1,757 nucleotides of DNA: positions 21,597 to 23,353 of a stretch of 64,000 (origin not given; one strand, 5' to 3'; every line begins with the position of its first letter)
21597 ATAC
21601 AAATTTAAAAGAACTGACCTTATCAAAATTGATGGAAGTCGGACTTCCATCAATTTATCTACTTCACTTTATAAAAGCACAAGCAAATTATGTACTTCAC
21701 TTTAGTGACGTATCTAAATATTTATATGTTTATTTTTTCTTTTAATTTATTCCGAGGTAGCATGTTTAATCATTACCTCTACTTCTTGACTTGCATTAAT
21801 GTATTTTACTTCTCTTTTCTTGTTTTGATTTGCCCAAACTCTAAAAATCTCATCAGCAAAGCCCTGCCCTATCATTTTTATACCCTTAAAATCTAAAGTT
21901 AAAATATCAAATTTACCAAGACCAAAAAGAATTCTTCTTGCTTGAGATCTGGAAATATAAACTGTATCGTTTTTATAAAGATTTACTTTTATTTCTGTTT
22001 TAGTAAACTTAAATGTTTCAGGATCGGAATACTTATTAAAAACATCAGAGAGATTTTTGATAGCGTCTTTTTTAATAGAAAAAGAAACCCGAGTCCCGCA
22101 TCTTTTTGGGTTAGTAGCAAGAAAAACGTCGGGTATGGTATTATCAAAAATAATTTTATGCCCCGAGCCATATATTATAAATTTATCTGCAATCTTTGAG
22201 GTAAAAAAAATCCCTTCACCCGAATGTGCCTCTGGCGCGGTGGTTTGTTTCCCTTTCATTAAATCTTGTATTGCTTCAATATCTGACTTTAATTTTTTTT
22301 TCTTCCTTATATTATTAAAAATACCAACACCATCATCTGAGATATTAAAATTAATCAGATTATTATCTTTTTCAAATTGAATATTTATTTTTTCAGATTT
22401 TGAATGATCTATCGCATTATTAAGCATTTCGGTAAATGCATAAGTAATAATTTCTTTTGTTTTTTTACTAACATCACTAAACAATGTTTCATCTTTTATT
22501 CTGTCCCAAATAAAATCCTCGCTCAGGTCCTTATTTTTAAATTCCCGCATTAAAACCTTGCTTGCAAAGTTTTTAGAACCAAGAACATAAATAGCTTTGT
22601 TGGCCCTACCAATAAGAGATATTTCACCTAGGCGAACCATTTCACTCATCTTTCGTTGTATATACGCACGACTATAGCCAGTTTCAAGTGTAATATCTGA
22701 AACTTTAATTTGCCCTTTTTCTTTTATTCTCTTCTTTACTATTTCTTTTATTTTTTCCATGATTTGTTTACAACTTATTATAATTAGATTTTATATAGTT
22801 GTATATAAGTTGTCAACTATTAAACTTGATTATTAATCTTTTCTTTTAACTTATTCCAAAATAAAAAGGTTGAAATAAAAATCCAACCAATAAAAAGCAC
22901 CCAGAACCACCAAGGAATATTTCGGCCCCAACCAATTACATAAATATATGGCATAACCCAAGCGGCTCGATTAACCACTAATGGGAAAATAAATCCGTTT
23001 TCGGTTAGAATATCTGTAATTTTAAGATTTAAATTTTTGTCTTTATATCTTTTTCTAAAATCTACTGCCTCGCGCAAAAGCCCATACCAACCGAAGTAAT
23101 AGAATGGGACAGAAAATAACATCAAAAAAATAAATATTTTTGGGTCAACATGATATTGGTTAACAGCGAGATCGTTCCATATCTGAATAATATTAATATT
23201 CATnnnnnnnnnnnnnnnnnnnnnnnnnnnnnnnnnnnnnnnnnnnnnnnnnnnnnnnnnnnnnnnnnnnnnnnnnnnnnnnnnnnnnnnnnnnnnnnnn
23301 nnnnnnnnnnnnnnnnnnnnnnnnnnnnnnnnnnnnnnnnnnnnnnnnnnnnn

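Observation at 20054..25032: Candidate co-regulated system: E1-like ThiF + SAM-MTase, GNAT + membrane protein, HExxH protein and a wHTH-GHKL regulator share a covarying palindromic operator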

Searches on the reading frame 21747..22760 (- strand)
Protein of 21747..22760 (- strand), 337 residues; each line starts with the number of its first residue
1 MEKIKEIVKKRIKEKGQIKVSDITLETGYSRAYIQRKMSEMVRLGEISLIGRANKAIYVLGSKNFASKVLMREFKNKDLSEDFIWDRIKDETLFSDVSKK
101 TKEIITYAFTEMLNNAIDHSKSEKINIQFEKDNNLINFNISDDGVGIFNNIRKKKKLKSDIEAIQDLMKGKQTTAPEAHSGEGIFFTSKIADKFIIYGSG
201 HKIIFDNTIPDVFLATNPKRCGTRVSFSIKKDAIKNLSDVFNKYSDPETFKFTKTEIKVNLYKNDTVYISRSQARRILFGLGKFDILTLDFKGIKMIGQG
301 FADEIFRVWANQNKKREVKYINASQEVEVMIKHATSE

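Call 6: search_protein_families(library=pfam, proteins=[window:21747-22760:-], max_evalue=0.1)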
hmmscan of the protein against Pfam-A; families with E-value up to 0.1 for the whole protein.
window:21747-22760:- (337 aa): 6 families
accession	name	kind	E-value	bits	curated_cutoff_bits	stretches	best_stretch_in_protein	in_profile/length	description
PF14213.11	DUF4325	-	5.5e-13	48.9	23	1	275-327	3-63/64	STAS-like domain of unknown function (DUF4325)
PF13581.12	HATPase_c_2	-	3.4e-09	37.2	27.4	1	97-198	24-118/127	Histidine kinase-like ATPase domain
PF02518.31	HATPase_c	-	1.9e-06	28.7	26.4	1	106-231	7-109/111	Histidine kinase-, DNA gyrase B-, and HSP90-like ATPase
PF24034.1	DUF7343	-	0.015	15.6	27.6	1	9-54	10-57/62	Domain of unknown function (DUF7343)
PF07450.16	HycH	-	0.061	14.1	25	0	257-321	48-111/129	Formate hydrogenlyase maturation protein HycH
PF11192.13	DUF2977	-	0.067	13.7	21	0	100-135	7-41/61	Protein of unknown function (DUF2977)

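Call 11: find_homologous_proteins(query=window:21747-22760:-)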
Query window:21747-22760:- (337 aa): 7476 proteins with E <= 0.001 among 8000 candidates; the best 120 are listed.
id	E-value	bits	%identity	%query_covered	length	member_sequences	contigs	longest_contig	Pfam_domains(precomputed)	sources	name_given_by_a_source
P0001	3.7e-213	725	100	100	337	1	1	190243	PF14213.12,PF13581.13,PF02518.32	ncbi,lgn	-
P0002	9.1e-121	421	58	99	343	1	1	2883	PF14213.12,PF13581.13,PF02518.32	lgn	-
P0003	8.5e-114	398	58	98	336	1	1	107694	PF14213.12,PF13581.13,PF02518.32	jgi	jgi:anti-sigma regulatory factor (Ser/Thr protein kinase)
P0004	1.2e-106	375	54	99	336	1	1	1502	PF14213.12,PF13581.13,PF02518.32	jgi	-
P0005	1.6e-106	374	55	99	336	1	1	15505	PF14213.12,PF13581.13,PF02518.32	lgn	-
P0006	7.3e-106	372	54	99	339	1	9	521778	PF14213.12,PF13581.13,PF02518.32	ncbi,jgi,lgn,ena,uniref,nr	ncbi:MAG: hypothetical protein UU65_C0008G0008 [candidate division CPR2 bacterium GW2011_GWC1_41_48]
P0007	8.7e-103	362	53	98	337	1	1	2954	PF14213.12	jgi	-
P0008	5.1e-100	353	52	99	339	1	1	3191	PF14213.12,PF13581.13,PF02518.32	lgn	-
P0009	2.4e-99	351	51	99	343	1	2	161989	PF14213.12,PF13581.13,PF02518.32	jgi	jgi:hypothetical protein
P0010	4.5e-99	350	52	98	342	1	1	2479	PF14213.12,PF13581.13,PF02518.32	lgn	-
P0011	2.3e-98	348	52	95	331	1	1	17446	PF14213.12,PF13581.13,PF02518.32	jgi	jgi:anti-sigma regulatory factor (Ser/Thr protein kinase)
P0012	9.5e-98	346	53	98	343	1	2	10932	PF14213.12,PF13581.13,PF02518.32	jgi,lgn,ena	-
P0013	1.3e-97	345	50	98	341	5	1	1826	PF14213.12,PF13581.13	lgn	-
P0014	3.5e-97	344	53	98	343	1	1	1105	PF14213.12,PF13581.13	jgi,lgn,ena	-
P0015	3.6e-97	344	49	99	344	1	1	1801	PF14213.12,PF13581.13,PF02518.32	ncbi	-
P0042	1.1e-93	332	50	99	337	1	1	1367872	PF14213.12,PF13581.13,PF02518.32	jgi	jgi:anti-sigma regulatory factor (Ser/Thr protein kinase)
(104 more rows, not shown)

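Call 12: find_encoding_contigs(protein=window:21747-22760:-, flank=10000, max_places=10)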
Protein window:21747-22760:- (337 aa): 1 contig read that carries it; 1 place shown.
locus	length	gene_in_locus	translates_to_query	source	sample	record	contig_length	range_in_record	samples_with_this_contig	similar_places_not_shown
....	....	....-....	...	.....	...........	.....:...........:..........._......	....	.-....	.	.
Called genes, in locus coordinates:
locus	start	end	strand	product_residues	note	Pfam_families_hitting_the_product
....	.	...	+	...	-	?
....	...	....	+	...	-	-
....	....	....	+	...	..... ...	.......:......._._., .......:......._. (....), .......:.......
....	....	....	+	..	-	?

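Call 13: find_encoding_contigs(protein=P0003, flank=8000, max_places=3)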
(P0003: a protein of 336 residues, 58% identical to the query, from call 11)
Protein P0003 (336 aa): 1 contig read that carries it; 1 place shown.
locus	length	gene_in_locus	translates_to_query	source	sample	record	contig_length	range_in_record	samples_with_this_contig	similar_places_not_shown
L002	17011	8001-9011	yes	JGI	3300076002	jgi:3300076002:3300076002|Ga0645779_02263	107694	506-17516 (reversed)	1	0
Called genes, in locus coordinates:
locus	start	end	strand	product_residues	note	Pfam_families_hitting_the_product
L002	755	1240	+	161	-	PF00085:Thioredoxin, PF13098:Thioredoxin_2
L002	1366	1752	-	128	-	PF00072:Response_reg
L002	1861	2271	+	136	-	-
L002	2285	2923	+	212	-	PF01553:Acyltransferase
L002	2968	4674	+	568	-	PF00501:AMP-binding, PF23562:AMP-binding_C_3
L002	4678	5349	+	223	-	-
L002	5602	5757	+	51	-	-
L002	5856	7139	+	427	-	PF00675:Peptidase_M16, PF05193:Peptidase_M16_C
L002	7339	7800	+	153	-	-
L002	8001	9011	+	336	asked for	PF13581:HATPase_c_2 (weak), PF02518:HATPase_c, PF14213:DUF4325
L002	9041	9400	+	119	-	PF18924:DUF5674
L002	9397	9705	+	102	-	-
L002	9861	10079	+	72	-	PF15919:HicB_lk_antitox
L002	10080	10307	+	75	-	PF07927:HicA_toxin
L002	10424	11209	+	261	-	-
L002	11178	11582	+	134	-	-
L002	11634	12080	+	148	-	-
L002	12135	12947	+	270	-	PF00899:ThiF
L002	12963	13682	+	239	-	PF03848:TehB, PF13489:Methyltransf_23, PF06325:PrmA, PF05175:MTS, PF13847:Methyltransf_31, PF08241:Methyltransf_11, PF08242:Methyltransf_12, PF13649:Methyltransf_25, +2 more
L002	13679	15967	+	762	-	PF16927:HisKA_7TM, PF00512:HisKA, PF02518:HATPase_c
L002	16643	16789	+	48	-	-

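Call 14: find_encoding_contigs(protein=P0006, flank=8000, max_places=3)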
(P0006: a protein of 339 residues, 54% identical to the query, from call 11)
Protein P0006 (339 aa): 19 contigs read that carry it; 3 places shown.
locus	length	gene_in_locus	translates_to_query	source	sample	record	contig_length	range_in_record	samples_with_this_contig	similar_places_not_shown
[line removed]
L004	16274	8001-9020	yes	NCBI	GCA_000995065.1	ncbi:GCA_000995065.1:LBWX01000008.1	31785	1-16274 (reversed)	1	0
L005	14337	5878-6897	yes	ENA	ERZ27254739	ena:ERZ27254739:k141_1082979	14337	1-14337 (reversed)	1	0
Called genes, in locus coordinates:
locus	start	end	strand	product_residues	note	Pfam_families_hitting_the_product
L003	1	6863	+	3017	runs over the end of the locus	PF00041:fn3 (faint), PF16655:PhoD_N (faint), PF10179:NDNF (faint), PF24489:Ig_J_second (faint), PF25788:Ig_Rha78A_N (faint), PF25059:FN3_DSCAM-DSCAML_C (faint), PF16656:Pur_ac_phosph_N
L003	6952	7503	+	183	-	-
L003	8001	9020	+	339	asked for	PF13581:HATPase_c_2 (weak), PF02518:HATPase_c (weak), PF14213:DUF4325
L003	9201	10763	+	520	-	PF13567:DUF4131 (weak), PF03772:Competence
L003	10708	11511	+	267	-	PF00753:Lactamase_B, PF23023:Anti-Pycsar_Apyc1 (faint), PF12706:Lactamase_B_2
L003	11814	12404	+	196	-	PF00990:GGDEF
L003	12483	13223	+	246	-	PF01784:DUF34_NIF3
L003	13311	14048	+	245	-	PF20772:TACO1_YebC_N, PF01709:Transcrip_reg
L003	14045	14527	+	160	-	PF02075:RuvC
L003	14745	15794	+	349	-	PF13439:Glyco_transf_4, PF00534:Glycos_transf_1, PF13692:Glyco_trans_1_4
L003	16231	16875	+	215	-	?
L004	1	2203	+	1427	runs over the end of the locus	-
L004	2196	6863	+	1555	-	PF23376:Fn3_VIN3 (faint), PF25788:Ig_Rha78A_N (faint), PF00041:fn3 (faint), PF25059:FN3_DSCAM-DSCAML_C (faint), PF16655:PhoD_N (faint), PF24489:Ig_J_second (faint), PF10179:NDNF (faint), PF16656:Pur_ac_phosph_N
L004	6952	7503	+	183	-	-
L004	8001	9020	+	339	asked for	PF13581:HATPase_c_2 (weak), PF02518:HATPase_c (weak), PF14213:DUF4325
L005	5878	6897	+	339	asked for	PF13581:HATPase_c_2 (weak), PF02518:HATPase_c (weak), PF14213:DUF4325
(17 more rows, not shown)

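Call 15: search_protein_families(library=padloc, proteins=[window:21747-22760:-], max_evalue=0.01)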
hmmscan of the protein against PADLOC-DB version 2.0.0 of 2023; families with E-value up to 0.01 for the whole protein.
window:21747-22760:- (337 aa): 1 family
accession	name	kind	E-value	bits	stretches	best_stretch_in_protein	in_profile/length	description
PDLC01879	CARF3--CARF_TM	-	0.0095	13.6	1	7-49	161-202/222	-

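Call 39: search_protein_families(library=ncbifam, proteins=[window:21747-22760:-], max_evalue=0.01)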
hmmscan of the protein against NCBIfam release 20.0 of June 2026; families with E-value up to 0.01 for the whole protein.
window:21747-22760:- (337 aa): 16 families
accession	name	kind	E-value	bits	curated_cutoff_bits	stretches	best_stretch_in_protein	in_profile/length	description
NF008649.0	PRK11644.1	equivalog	5.8e-06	25.3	408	1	69-149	380-457/499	signal transduction histidine-protein kinase/phosphatase UhpB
NF033792.0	ActS_PrrB_HisK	equivalog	2.7e-05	23.2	350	1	103-152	310-358/423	ActS/PrrB/RegB family redox-sensitive histidine kinase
TIGR02966.1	phoR_proteo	equivalog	0.00011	21.4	334.2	1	104-148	229-274/333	phosphate regulon sensor histidine kinase PhoR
NF008184.0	PRK10935.1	equivalog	0.00015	20.6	553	1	111-152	478-520/565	nitrate/nitrite two-component system sensor histidine kinase NarQ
NF046044.1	PnpS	equivalog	0.00025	20.2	400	1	101-149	282-331/390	two-component system histidine kinase PnpS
NF007896.0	PRK10600.1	equivalog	0.00038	19.2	578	1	110-154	504-548/598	nitrate/nitrite two-component system sensor histidine kinase NarX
TIGR01925.2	spIIAB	equivalog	0.00041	20.3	135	1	102-153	39-89/137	anti-sigma F factor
NF052531.1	Strep_LiaS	equivalog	0.00086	18.7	450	1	95-166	231-300/328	envelope stress sensor histidine kinase LiaS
NF045988.1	HisKinRegBRhodob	equivalog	0.0016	16.8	570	1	101-236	321-448/462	sensor histidine kinase RegB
NF052443.1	SensHisKinMctS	equivalog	0.0018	16.7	700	1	98-156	353-410/457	two-component system sensor histidine kinase MctS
NF040691.1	MtrAB_MtrB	equivalog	0.0019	17.3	450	1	112-149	395-432/507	MtrAB system histidine kinase MtrB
NF008312.0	PRK11100.1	equivalog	0.0027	16.6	356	1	101-149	366-415/477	two-component system sensor histidine kinase CreC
NF047405.1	SensHisKinSapS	equivalog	0.0033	16.8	550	1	102-154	225-278/341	two-component system sensor histidine kinase SapS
NF047786.1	his_kin_MadS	equivalog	0.0039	16.4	500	1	96-158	329-391/434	MadS family sensor histidine kinase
NF008298.1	PRK11086.1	subfamily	0.004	15.7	520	1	99-150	419-472/529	DcuS/MalK family sensor histidine kinase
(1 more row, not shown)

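Call 66: find_encoding_contigs(protein=P0042, flank=6000, max_places=3)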
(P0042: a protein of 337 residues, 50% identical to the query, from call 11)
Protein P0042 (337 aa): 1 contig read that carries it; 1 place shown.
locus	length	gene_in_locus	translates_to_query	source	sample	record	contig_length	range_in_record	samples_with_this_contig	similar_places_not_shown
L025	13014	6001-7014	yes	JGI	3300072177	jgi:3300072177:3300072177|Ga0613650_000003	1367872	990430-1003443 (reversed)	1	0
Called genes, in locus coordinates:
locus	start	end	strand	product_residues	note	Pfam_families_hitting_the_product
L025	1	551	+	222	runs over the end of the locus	PF18780:HNH_repeat, PF01844:HNH, PF14279:HNH_5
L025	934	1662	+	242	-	PF02586:SRAP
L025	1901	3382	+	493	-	PF10282:Lactonase, PF22494:choice_anch_I (weak), PF24814:WD40_Prp19 (faint), PF21783:YNCE (weak), PF25174:Beta-prop_THOC3, PF02239:Cytochrom_D1 (weak), PF23414:Beta-prop_EML_2 (weak)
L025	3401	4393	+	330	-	-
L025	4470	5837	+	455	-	PF18962:Por_Secre_tail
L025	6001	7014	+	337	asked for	PF13581:HATPase_c_2 (weak), PF02518:HATPase_c (weak), PF14213:DUF4325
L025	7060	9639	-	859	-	PF25852:DUF6242_C (faint), PF13088:BNR_2 (faint), PF15902:Sortilin-Vps10 (weak), PF18962:Por_Secre_tail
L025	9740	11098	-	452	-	PF01494:FAD_binding_3, PF13450:NAD_binding_8 (weak)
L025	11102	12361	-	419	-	PF00266:Aminotran_5, PF22580:KYNU_C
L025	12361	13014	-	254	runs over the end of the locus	PF00254:FKBP_C, PF00515:TPR_1 (faint), PF13428:TPR_14 (faint), PF07719:TPR_2 (weak)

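Call 84: search_protein_families(library=pfam, proteins=[L002:7339-7800:+, L002:9397-9705:+, L002:11634-12080:+, L002:5602-5757:+], max_evalue=0.05)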
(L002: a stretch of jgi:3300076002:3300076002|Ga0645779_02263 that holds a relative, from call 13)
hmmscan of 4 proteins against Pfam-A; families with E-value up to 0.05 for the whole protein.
L002:7339-7800:+ (153 aa): 0 families

L002:9397-9705:+ (102 aa): 0 families

L002:11634-12080:+ (148 aa): 3 families
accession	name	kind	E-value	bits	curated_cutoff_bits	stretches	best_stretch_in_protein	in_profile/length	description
PF09304.16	Cortex-I_coil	-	0.016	15.9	60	1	35-109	10-84/107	Cortexillin coiled-coil region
PF21918.1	cas_Cpf1_2nd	-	0.016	15.6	27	1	87-125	137-178/225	CRISPR-associated endonuclease Cpf1 REC2 domain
PF08998.16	Epsilon_antitox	-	0.042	14.6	25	0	94-124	46-76/82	Bacterial epsilon antitoxin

L002:5602-5757:+ (51 aa): 0 families

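Call 96: search_dna_similar(query=window:21747-22760:-, collection=phages, mode=protein, max_rows=12)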
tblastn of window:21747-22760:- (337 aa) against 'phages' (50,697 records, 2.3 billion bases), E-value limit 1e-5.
No match.

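Call 97: search_dna_similar(query=window:21747-22760:-, collection=plasmids, mode=protein, max_rows=12)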
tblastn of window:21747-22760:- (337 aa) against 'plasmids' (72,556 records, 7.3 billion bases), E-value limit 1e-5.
No match.

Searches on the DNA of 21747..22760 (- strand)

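Call 85: search_rna_families(sources=[L002, L013, L014, L020], threshold=evalue, max_evalue=0.1)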
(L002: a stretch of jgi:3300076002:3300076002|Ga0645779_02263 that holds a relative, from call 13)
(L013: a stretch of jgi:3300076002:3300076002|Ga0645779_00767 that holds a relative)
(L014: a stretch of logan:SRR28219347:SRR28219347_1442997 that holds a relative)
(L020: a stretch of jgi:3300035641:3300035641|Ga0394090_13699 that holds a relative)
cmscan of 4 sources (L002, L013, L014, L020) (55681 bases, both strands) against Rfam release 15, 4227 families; matches with E-value up to 0.1: 9.
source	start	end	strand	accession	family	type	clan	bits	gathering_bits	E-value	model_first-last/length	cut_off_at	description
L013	1904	1976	-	RF00005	tRNA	Gene; tRNA;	CL00001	72.9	29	4.4e-14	1-71/71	no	tRNA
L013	5642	5715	-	RF00005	tRNA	Gene; tRNA;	CL00001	70.6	29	1.8e-13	1-71/71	no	tRNA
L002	60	133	-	RF00005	tRNA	Gene; tRNA;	CL00001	68.7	29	6.2e-13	1-71/71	no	tRNA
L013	5862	5935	-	RF00005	tRNA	Gene; tRNA;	CL00001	68.7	29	6.2e-13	1-71/71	no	tRNA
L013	1454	1526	-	RF00005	tRNA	Gene; tRNA;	CL00001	68.6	29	6.6e-13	1-71/71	no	tRNA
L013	6298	6371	-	RF00005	tRNA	Gene; tRNA;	CL00001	67.1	29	1.7e-12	1-71/71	no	tRNA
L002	477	550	-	RF00005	tRNA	Gene; tRNA;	CL00001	66.3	29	2.9e-12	1-71/71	no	tRNA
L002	256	327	-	RF00005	tRNA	Gene; tRNA;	CL00001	65.2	29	5.6e-12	1-71/71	no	tRNA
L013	6079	6150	-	RF00005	tRNA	Gene; tRNA;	CL00001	65.2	29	5.6e-12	1-71/71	no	tRNA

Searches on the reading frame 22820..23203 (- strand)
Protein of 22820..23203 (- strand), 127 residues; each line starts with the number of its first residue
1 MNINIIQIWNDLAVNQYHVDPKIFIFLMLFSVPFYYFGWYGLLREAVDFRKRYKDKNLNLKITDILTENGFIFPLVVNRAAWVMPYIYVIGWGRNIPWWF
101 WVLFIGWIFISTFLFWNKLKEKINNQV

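Call 6: search_protein_families(library=pfam, proteins=[window:22820-23203:-], max_evalue=0.1)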
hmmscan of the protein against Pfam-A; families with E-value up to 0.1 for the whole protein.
window:22820-23203:- (127 aa): 1 family
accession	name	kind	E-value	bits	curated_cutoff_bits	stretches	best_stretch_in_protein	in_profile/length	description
PF13567.11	DUF4131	-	0.021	15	31.6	0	95-118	2-25/165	Domain of unknown function (DUF4131)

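Call 15: search_protein_families(library=padloc, proteins=[window:22820-23203:-], max_evalue=0.01)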
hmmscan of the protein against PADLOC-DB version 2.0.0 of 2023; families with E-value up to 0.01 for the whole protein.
window:22820-23203:- (127 aa): 0 families

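Call 39: search_protein_families(library=ncbifam, proteins=[window:22820-23203:-], max_evalue=0.01)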
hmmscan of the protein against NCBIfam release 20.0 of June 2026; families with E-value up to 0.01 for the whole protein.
window:22820-23203:- (127 aa): 0 families
